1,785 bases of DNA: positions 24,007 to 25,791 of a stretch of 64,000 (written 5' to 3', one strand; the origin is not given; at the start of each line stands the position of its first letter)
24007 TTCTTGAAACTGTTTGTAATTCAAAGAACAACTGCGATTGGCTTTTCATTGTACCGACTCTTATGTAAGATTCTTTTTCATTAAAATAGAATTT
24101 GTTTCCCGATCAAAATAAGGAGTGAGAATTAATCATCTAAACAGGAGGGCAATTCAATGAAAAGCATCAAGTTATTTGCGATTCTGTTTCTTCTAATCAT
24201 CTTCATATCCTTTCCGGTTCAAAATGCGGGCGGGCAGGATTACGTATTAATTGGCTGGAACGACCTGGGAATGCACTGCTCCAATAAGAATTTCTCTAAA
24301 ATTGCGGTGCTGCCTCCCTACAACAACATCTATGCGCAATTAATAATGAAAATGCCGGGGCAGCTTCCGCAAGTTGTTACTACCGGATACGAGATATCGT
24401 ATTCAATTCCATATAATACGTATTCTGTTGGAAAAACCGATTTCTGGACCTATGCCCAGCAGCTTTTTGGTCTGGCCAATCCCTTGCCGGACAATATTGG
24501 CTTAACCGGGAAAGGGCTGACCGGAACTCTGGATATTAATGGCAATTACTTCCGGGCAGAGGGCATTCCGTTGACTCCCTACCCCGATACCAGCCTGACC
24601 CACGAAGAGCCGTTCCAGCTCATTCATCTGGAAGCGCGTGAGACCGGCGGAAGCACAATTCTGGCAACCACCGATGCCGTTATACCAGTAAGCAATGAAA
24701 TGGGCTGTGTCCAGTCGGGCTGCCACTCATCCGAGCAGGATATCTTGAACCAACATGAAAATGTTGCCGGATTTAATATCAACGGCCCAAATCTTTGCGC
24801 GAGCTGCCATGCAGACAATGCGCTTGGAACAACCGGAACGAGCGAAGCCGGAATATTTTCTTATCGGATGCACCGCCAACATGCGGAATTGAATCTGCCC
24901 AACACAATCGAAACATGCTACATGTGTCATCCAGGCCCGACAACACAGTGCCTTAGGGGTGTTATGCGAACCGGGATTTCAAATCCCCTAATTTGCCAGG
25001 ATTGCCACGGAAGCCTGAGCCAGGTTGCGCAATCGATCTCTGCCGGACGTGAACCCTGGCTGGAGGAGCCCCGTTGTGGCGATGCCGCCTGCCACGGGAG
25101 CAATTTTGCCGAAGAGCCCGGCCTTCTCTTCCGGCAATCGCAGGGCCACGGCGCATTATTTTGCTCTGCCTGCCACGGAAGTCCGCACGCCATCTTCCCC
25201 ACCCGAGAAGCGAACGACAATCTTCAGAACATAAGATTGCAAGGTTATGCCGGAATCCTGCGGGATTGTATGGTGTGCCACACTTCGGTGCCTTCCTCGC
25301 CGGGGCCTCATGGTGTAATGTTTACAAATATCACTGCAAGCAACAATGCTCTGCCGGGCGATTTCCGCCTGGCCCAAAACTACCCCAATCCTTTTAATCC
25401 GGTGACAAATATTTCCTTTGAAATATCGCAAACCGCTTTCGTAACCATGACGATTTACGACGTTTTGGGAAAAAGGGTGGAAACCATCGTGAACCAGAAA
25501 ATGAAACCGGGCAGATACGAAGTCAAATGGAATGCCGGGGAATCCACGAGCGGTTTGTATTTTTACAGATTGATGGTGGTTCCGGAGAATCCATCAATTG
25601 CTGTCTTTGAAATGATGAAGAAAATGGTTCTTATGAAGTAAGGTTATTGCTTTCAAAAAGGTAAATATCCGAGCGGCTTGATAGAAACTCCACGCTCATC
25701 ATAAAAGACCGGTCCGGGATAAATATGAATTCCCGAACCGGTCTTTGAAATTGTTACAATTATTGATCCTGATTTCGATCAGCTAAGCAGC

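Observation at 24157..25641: Seven-heme cytochrome c carrying a T9SS export domain: candidate cell-surface electron carrier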

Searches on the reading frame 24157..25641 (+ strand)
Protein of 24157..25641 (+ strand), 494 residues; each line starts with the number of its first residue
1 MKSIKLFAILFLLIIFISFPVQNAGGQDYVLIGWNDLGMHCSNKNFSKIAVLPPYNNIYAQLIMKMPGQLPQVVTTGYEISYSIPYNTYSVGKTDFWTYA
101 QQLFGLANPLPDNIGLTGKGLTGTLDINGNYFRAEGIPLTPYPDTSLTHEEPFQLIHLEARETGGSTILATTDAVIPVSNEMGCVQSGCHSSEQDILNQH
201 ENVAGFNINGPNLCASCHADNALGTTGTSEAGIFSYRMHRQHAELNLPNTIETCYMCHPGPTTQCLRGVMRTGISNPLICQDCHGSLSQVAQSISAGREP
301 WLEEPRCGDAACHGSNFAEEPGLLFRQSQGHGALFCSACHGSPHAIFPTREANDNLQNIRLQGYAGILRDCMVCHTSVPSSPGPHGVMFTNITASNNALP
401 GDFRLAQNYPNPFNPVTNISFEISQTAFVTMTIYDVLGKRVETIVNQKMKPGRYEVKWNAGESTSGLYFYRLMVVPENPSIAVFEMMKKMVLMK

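Call 3: search_protein_families(library=pfam, proteins=[window:24157-25638:+], max_evalue=1)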
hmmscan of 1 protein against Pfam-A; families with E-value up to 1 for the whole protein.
window:24157-25638:+ (494 aa): 7 families
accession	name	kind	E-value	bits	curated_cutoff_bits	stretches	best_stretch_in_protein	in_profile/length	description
PF18962.6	Por_Secre_tail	-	9.7e-08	32.6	27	1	409-472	2-62/75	Secretion system C-terminal sorting domain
PF22113.1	Mtrc-MtrF_II-IV_dom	-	9.8e-06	25.6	30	2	188-314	11-164/176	Outer membrane cytochrome MtrC/MtrF-like, domains II/IV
PF14522.11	Cytochrome_C7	-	1e-05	25.7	24.8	1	213-284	15-66/67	Cytochrome c7 and related cytochrome c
PF14537.11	Cytochrom_c3_2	-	0.00032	21.5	25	0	310-376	10-65/79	Cytochrome c3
PF13860.13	FlgD_ig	-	0.00087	19.7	27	1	418-460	11-56/79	FlgD Ig-like domain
PF09699.15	Paired_CXXCH_1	-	0.0015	18.6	20.6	1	188-221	11-39/41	Doubled CXXCH motif (Paired_CXXCH_1)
PF02085.21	Cytochrom_CIII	-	0.89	10.4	22.9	0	212-284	47-101/101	Class III cytochrome C family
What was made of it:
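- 24697..25326 (+): Seven-haem domain, residues 181-390. MtrC/MtrF domain II/IV scores 25.6 against 30 over residues 188-314 (call 3).
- On Cytochrome c7 / c3 (class III): This is a borderline, domain-level resemblance only (call 3).
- Closest known: Class III cytochromes. Same: Cytochrome_C7 scores 25.7 against a cut-off of 24.8 (call 3).
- The CTD also scores weakly against FlgD_ig (19.7 bits, call 3).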

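Call 4: search_protein_families(library=ncbifam, proteins=[window:24157-25638:+], max_evalue=1)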
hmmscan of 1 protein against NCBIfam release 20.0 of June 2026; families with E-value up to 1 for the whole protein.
window:24157-25638:+ (494 aa): 11 families
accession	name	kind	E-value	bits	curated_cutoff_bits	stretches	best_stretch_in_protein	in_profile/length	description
TIGR04183.1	Por_Secre_tail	domain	1.4e-07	31.3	23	1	409-472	2-58/72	T9SS type A sorting domain-containing protein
NF052323.1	T9SSA_dep_M6i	equivalog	8.5e-07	27.3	600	1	407-474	959-1026/1043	T9SS-dependent M6-like inactivated metalloprotease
NF033707.1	T9SS_sortase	equivalog_domain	5.9e-06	24.2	420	1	407-491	1000-1093/1095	type IX secretion system sortase PorU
NF038113.1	T9SSA_dep_M36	equivalog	8.5e-05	20.9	885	1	406-471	793-854/869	T9SS-dependent M36 family metallopeptidase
TIGR03508.1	decahem_SO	subfamily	0.00062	19.3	192.2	1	311-381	194-254/258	DmsE family decaheme c-type cytochrome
TIGR01904.2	GSu_C4xC__C2xCH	domain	0.0086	15.8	27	1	181-227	21-65/73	CxxxxCH/CxxCH domain c-type cytochrome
TIGR03153.1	cytochr_NrfH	equivalog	0.032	14.3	134.2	1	231-297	8-72/138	cytochrome c nitrite reductase small subunit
TIGR03507.1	decahem_SO1788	subfamily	0.034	12.6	209.3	0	189-315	187-304/672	OmcA/MtrC family decaheme c-type cytochrome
NF006977.0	PRK09450.1-1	equivalog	0.068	10.9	1761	1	348-418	378-448/848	class I adenylate cyclase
NF006979.0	PRK09450.1-4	equivalog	0.08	10.7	1316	1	349-407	379-437/850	class I adenylate cyclase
TIGR04314.1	methano7heme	equivalog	0.91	8.2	250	1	272-294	432-454/494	methanogenesis multiheme c-type cytochrome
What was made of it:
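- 24235..24696 (+): N-terminal domain, residues 27-180: an Ig-like beta-sandwich with no named family. Pfam and NCBIfam give no hit (calls 3, 4).
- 25381..25638 (+): T9SS type-A C-terminal sorting domain, residues 409-494, ending KKMVLMK. PF18962 scores 32.6 against 27 and TIGR04183 scores 31.3 against 23 (calls 3, 4).
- On T9SS type-A CTD cargo (TIGR04183 / PF18962): The domain runs to residue 494 and ends KKMVLMK (calls 3, 4).
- On MtrC/OmcA/MtrF family decahaem cytochromes: TIGR03507 scores 12.6 against 209.3 and PF22113 scores 25.6 against 30 (calls 3, 4).
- Closest known: MtrC / OmcA / MtrF outer-surface decahaem cytochromes of Shewanella. Different: The window protein is below threshold for PF22113 (25.6 against 30) and far below TIGR03507 (12.6 against 209) (calls 3, 4).
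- Closest known: Class III cytochromes. Different: TIGR01904 scores 15.8 against 27, which is not met (call 4).
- Checked: Pfam PF18962 scores 32.6 bits against a cut-off of 27, and NCBIfam TIGR04183 scores 31.3 against 23, covering residues 409-472 of a domain that runs to the last residue (calls 3, 4).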

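Call 5: search_solved_structures(query=window:24157-25638:+, max_evalue=10, show_alignments=2)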
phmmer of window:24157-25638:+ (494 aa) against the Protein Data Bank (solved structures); distinct sequences matched with E-value up to 10: 2.
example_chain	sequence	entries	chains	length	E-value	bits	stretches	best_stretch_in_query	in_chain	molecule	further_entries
1u5k_A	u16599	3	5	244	0.66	11.7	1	279-387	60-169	hypothetical protein | HYPOTHETICAL PROTEIN DR0819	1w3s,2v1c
6i5b_A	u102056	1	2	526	2.4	9.8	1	370-421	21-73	Uncharacterized protein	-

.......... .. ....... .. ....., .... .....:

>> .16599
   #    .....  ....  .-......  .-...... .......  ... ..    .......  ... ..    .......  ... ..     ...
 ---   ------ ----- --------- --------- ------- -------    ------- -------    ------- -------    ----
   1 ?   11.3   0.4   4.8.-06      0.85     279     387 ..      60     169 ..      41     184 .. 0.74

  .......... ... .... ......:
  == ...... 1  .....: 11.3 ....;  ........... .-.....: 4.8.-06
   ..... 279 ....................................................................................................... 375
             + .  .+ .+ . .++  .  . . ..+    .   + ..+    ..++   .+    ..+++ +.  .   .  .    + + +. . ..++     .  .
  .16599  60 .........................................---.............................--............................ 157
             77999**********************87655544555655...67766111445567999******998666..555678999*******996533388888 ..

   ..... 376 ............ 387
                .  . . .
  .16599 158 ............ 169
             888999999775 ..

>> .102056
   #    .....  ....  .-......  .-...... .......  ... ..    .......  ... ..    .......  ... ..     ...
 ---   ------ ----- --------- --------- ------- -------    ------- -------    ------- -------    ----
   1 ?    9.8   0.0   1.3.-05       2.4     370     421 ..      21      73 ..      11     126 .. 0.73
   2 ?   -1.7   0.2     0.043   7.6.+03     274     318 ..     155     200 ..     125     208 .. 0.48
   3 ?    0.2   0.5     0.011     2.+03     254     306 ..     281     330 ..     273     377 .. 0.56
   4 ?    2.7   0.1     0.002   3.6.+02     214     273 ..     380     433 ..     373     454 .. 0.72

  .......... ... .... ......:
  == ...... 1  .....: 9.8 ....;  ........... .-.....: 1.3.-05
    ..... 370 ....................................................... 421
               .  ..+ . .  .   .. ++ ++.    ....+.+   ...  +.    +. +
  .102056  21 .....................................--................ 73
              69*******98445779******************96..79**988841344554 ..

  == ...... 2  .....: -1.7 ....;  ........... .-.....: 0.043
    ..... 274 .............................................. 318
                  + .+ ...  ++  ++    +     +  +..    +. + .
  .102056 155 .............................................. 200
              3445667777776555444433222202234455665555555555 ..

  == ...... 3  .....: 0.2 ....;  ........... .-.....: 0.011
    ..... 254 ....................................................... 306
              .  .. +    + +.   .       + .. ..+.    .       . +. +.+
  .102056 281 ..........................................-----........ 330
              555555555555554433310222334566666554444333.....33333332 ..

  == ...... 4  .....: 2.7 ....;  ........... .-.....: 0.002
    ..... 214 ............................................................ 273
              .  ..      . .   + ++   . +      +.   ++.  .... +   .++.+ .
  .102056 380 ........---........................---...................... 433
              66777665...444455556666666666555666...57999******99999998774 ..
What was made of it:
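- Closest known: OcwA. Different: No significant sequence similarity: OcwA chain 6i5b_A scores E 2.4 (call 5).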

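Call 9: find_homologous_proteins(query=window:24157-25638:+, max_evalue=0.001)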
Query window:24157-25638:+ (494 aa): 6075 proteins with E <= 0.001 among 8000 candidates; the best 120 are listed.
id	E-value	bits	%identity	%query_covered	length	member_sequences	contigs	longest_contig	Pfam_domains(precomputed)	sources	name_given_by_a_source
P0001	0.0e+0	1165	100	100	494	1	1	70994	PF18962.8,PF14522.12,PF22113.2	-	-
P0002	4.0e-215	733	63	96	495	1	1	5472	PF18962.8,PF14522.12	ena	-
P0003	1.8e-212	724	62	100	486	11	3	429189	PF09699.16,PF14537.12,PF18962.8,PF14522.12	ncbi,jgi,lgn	-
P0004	6.9e-211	719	63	100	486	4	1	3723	PF14537.12,PF18962.8,PF14522.12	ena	-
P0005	1.6e-210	718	61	100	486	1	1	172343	PF18962.8,PF14522.12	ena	-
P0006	2.3e-207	708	61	100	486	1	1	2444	PF14537.12,PF18962.8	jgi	jgi:hypothetical protein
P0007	4.2e-204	697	59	100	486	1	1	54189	PF18962.8,PF13860.13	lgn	-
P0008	1.3e-203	695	62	96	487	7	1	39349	PF18962.8,PF22113.2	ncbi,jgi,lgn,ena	ncbi:MAG: T9SS type A sorting domain-containing protein [Candidatus Kapaibacterium sp.]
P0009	2.9e-203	694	59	100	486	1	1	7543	PF18962.8,PF14522.12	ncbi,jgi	-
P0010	5.7e-202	690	60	100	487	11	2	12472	PF18962.8,PF22113.2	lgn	-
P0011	9.2e-202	689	67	78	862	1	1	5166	PF14537.12,PF18962.8,PF14522.12,PF22113.2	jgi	jgi:hypothetical protein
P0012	9.2e-202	689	60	100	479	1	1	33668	PF18962.8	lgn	-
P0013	1.2e-201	689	59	100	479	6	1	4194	PF09699.16,PF18962.8,PF14522.12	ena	-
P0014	8.1e-201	686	58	99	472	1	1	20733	PF18962.8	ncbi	-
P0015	9.8e-201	686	60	99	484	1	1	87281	PF18962.8,PF14522.12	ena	-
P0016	1.8e-200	685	59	100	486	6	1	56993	PF14537.12,PF13435.12,PF18962.8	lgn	-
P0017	1.8e-200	685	59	99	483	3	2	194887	PF18962.8,PF14522.12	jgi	jgi:hypothetical protein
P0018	4.2e-200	684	59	99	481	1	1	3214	PF18962.8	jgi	jgi:hypothetical protein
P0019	9.5e-200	683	60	100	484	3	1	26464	PF14537.12,PF18962.8,PF13860.13,PF14522.12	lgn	-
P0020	1.5e-199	682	59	96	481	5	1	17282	PF18962.8,PF14522.12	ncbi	-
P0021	2.7e-199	681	61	100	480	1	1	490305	PF18962.8,PF14522.12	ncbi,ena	-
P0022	3.2e-199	681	58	100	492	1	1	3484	PF18962.8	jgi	jgi:hypothetical protein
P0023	7.1e-199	680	58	95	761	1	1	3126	PF14537.12,PF18962.8,PF14522.12,PF22113.2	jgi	jgi:hypothetical protein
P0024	8.8e-199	679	61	95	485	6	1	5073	PF18962.8,PF14522.12,PF22113.2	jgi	-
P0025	1.8e-198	678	58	100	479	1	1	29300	PF14537.12,PF18962.8,PF14522.12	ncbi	ncbi:MAG: T9SS type A sorting domain-containing protein [Ignavibacteria bacterium]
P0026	1.8e-198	678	59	100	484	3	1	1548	PF09699.16,PF14537.12,PF18962.8,PF14522.12,PF22113.2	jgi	jgi:hypothetical protein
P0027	1.9e-198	678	59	100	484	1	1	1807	PF18962.8,PF14522.12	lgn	-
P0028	2.0e-198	678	61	94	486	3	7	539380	PF14537.12,PF18962.8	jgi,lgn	-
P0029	2.1e-198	678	60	99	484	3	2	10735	PF14537.12,PF18962.8,PF14522.12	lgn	-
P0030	2.4e-198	678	61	95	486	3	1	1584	PF09699.16,PF14537.12,PF18962.8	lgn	-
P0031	4.0e-198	677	68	76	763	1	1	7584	PF14537.12,PF18962.8,PF14522.12,PF22113.2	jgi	jgi:hypothetical protein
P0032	4.6e-198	677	58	99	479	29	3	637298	PF09699.16,PF18962.8,PF14522.12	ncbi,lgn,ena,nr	ncbi:MAG TPA: T9SS type A sorting domain-containing protein [Ignavibacteria bacterium]|nr:T9SS type 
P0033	5.3e-198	677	58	99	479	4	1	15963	PF09699.16,PF18962.8,PF14522.12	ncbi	-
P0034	5.6e-198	677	57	100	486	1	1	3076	PF18962.8,PF14522.12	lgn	-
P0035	9.6e-198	676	59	100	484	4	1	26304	PF14537.12,PF13435.12,PF18962.8,PF14522.12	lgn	-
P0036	1.8e-197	675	59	100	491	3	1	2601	PF18962.8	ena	-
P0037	4.0e-197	674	58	98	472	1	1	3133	PF18962.8,PF14522.12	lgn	-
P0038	7.7e-197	673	60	100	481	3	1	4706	PF09699.16,PF18962.8,PF14522.12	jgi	jgi:hypothetical protein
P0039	1.4e-196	672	56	100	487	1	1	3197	PF18962.8,PF14522.12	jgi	jgi:hypothetical protein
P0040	1.5e-196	672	57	99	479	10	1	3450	PF18962.8,PF14522.12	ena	-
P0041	3.3e-196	671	60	95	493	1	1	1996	PF18962.8,PF14522.12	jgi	jgi:hypothetical protein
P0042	3.6e-196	671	56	100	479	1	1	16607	PF18962.8,PF14522.12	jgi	jgi:hypothetical protein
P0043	4.6e-196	670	68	76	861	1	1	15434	PF18962.8,PF14522.12,PF22113.2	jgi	jgi:hypothetical protein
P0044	1.2e-195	669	60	95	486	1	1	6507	PF18962.8,PF14522.12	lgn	-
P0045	3.1e-195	668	59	98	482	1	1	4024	PF14522.12,PF22113.2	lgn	-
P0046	4.0e-195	667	58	99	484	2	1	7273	PF14537.12,PF18962.8,PF14522.12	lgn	-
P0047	5.4e-195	667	57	99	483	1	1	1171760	PF18962.8,PF14522.12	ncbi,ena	-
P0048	1.3e-194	666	56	100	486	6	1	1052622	PF18962.8,PF14522.12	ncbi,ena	-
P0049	1.9e-194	665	59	98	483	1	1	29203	PF18962.8,PF14522.12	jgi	jgi:hypothetical protein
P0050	3.0e-194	664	58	100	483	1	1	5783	PF18962.8,PF14522.12,PF22113.2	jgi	-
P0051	4.4e-194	664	57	100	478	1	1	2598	PF14537.12,PF18962.8,PF14522.12,PF22113.2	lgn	-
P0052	1.2e-193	662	59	100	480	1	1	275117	PF18962.8,PF14522.12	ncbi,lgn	-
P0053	1.2e-193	662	60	100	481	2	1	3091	PF18962.8,PF14522.12,PF22113.2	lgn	-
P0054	2.0e-193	662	59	98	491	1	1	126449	PF09699.16,PF14537.12,PF18962.8,PF14522.12,PF22113.2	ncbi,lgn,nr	ncbi:MAG: T9SS type A sorting domain-containing protein [Ignavibacteriales bacterium]|nr:T9SS type A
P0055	3.1e-193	661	68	79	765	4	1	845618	PF07495.20,PF14537.12,PF00801.27,PF17957.8,PF18962.8,PF13750.13,PF14522.12,PF22113.2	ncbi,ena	-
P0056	5.1e-193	660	56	100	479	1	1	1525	PF18962.8,PF14522.12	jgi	jgi:hypothetical protein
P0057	7.1e-193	660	59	96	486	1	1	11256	PF18962.8,PF14522.12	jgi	jgi:hypothetical protein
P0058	8.7e-193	660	56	100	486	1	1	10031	PF18962.8,PF14522.12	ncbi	-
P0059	1.5e-192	659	67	80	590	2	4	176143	PF17957.8,PF18962.8,PF14522.12,PF22113.2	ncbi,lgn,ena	-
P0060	1.6e-192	659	59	98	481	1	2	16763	PF18962.8,PF14522.12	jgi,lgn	jgi:hypothetical protein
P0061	1.7e-192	659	58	98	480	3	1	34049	PF18962.8,PF14522.12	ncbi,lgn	-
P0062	2.0e-192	658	66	79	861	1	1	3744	PF14537.12,PF18962.8,PF14522.12,PF22113.2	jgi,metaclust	metaclust:\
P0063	2.5e-192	658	56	99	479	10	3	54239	PF18962.8,PF14522.12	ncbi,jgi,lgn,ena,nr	ncbi:MAG: T9SS type A sorting domain-containing protein [Ignavibacteria bacterium]|nr:T9SS type A so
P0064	5.2e-192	657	66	78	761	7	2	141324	PF18962.8,PF14522.12,PF22113.2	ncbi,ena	-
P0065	6.1e-192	657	58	96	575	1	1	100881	PF18962.8,PF14522.12,PF22113.2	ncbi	-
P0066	7.7e-192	656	67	74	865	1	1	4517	PF14537.12,PF18962.8,PF25788.3,PF14522.12,PF22113.2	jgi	jgi:hypothetical protein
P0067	1.0e-191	656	69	78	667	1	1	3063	PF17957.8,PF18962.8,PF16640.12,PF14522.12,PF22113.2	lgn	-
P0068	1.4e-191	656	57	98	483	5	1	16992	PF18962.8,PF14522.12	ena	-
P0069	1.7e-191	655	57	95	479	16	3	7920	PF14537.12,PF18962.8,PF14522.12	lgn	-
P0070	1.7e-191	655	60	95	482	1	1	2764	PF14537.12,PF18962.8,PF14522.12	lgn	-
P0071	2.0e-191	655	60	95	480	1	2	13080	PF18962.8,PF14522.12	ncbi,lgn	-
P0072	2.8e-191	655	61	95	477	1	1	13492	PF09699.16,PF14537.12,PF18962.8,PF14522.12,PF22113.2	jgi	jgi:hypothetical protein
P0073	9.2e-191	653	59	96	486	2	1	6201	PF18962.8,PF14522.12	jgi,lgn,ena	-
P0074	2.1e-190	652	66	76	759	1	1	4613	PF18962.8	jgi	-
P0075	6.0e-190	650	66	78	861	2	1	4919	PF14537.12,PF18962.8,PF14522.12,PF16656.12,PF22113.2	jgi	jgi:hypothetical protein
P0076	7.3e-189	647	59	96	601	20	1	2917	PF18962.8,PF14522.12,PF22113.2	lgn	-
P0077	2.1e-188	645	57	95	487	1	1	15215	PF18962.8,PF14522.12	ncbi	-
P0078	3.2e-188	644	55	94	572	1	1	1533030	PF18962.8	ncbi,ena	-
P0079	1.0e-187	643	66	81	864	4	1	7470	PF14537.12,PF18962.8,PF14522.12,PF22113.2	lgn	-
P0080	1.4e-187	642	68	76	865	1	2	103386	PF14537.12,PF25788.3,PF14522.12,PF22113.2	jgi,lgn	jgi:hypothetical protein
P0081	1.6e-187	642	58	91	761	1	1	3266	PF18962.8,PF14522.12,PF22113.2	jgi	jgi:hypothetical protein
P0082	1.9e-187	642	63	78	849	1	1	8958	PF14537.12,PF18962.8,PF00041.28,PF14522.12,PF22113.2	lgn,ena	-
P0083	2.9e-187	641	66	78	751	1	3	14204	PF18962.8,PF13860.13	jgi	jgi:hypothetical protein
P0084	8.2e-187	640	56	99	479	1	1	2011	PF14537.12,PF18962.8,PF14522.12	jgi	jgi:hypothetical protein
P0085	1.1e-186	639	56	95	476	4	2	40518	PF18962.8,PF14522.12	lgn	-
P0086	1.3e-186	639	64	81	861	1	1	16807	PF18962.8,PF25788.3,PF14522.12,PF22113.2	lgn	-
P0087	1.5e-186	639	66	77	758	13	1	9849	PF18962.8,PF13860.13,PF22113.2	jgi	jgi:hypothetical protein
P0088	2.0e-186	639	56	99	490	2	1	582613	PF18962.8,PF14522.12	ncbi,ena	-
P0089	8.4e-186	637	59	99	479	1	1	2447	PF18962.8,PF14522.12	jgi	jgi:hypothetical protein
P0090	8.8e-186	636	56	98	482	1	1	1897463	PF18962.8,PF14522.12,PF22113.2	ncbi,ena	-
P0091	9.6e-186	636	64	81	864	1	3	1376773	PF14537.12,PF18962.8,PF14522.12,PF22113.2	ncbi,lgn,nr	ncbi:MAG: T9SS type A sorting domain-containing protein [Ignavibacteriales bacterium]|nr:T9SS type A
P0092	2.3e-185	635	57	95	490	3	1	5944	PF18962.8,PF14522.12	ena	-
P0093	2.4e-185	635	56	99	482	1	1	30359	PF18962.8,PF14522.12,PF22113.2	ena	-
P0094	2.6e-185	635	59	98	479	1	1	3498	PF18962.8,PF14522.12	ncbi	ncbi:MAG TPA: T9SS type A sorting domain-containing protein [Ignavibacteriaceae bacterium]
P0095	1.1e-184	633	56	99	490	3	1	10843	PF18962.8,PF14522.12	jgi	jgi:hypothetical protein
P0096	1.2e-184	633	65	79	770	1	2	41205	PF14537.12,PF18962.8,PF14522.12,PF22113.2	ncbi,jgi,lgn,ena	-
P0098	3.2e-184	631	57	95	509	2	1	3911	PF09699.16,PF14537.12,PF13860.13,PF14522.12,PF22113.2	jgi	jgi:hypothetical protein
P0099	2.4e-183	628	64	81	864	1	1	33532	PF14537.12,PF18962.8,PF14522.12,PF22113.2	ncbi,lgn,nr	ncbi:MAG: hypothetical protein C0417_02015 [Chlorobiaceae bacterium]|nr:hypothetical protein [Chloro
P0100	4.0e-183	628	55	100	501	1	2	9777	PF14537.12,PF18962.8,PF14522.12,PF22113.2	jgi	-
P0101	4.3e-183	628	64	79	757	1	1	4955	PF18962.8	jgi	jgi:hypothetical protein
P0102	2.6e-182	625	66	79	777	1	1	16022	PF07495.20,PF22352.3,PF00801.27,PF17957.8,PF18962.8,PF14686.13,PF13750.13,PF14522.12,PF19077.7,PF22113.2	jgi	jgi:uncharacterized protein (DUF2141 family)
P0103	3.5e-182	625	54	99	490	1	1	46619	PF18962.8,PF14522.12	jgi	jgi:hypothetical protein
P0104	2.0e-181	622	65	78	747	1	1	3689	PF18962.8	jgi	-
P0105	2.2e-181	622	66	77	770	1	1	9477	PF18962.8,PF13860.13,PF14522.12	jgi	jgi:hypothetical protein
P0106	3.1e-181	621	62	79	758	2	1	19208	PF14537.12,PF18962.8,PF14522.12,PF22113.2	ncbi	-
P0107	2.7e-180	618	56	100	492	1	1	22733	PF09699.16,PF14537.12,PF18962.8,PF14522.12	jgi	jgi:hypothetical protein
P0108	1.7e-178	612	64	78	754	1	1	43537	PF18962.8,PF13860.13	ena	-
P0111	2.9e-177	608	58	90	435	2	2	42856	PF18962.8,PF14522.12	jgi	-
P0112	7.7e-175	600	67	79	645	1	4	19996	PF14537.12,PF14522.12,PF22113.2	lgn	-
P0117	2.1e-173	596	67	73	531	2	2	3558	PF14522.12,PF22113.2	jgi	jgi:hypothetical protein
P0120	1.6e-171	589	63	80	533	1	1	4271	-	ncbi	-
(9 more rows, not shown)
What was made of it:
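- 24157..25641 (+): Whole ORF: 494 aa plus stop codon. Relatives are 54-69% identical over the full length (call 9).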

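Call 14: find_encoding_contigs(protein=window:24157-25641:+, flank=10000, max_places=3)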
Protein window:24157-25641:+ (494 aa): no gene with exactly this product is on record in the collection.
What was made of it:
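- Tried and rejected: It is not on record (call 14).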
